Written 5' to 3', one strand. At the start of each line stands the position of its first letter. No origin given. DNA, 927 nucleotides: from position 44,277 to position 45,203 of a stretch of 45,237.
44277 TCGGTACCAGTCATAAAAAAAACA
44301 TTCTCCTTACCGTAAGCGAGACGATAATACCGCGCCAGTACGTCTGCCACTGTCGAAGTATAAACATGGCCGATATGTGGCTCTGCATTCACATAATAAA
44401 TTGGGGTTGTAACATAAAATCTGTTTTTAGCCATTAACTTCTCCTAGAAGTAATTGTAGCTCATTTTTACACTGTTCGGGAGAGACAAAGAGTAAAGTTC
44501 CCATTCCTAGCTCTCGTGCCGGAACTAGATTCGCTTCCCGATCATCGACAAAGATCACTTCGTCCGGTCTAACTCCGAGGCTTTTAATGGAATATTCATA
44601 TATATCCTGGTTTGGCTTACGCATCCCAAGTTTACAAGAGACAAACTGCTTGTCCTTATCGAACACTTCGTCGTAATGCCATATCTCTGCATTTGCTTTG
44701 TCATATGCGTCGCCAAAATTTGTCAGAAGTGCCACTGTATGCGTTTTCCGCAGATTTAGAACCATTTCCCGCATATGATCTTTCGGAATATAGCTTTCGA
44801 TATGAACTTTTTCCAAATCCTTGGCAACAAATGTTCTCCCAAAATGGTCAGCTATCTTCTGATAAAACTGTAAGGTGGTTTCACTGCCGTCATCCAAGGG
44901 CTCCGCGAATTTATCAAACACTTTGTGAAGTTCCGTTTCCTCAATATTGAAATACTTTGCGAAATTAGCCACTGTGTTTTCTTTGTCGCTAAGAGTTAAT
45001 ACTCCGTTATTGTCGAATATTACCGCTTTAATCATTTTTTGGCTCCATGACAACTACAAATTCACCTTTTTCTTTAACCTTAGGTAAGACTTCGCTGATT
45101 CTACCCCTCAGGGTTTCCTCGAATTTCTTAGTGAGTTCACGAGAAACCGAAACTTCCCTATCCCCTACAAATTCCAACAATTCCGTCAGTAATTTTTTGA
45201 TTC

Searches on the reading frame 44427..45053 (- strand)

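Call 59: search_protein_families(library=pfam, proteins=[window:44427-45053:-], max_evalue=0.001)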
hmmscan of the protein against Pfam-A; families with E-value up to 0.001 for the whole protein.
window:44427-45053:- (208 aa): 3 families
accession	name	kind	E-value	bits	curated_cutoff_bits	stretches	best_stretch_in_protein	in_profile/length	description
PF00702.32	Hydrolase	-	1.7e-12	48.6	26.4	1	8-183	1-191/191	haloacid dehalogenase-like hydrolase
PF13419.12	HAD_2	-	5.9e-09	36.7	23.8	1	11-187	1-176/178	Haloacid dehalogenase-like hydrolase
PF13242.12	Hydrolase_like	-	0.00023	21.4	22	1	144-189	2-48/75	HAD-hyrolase-like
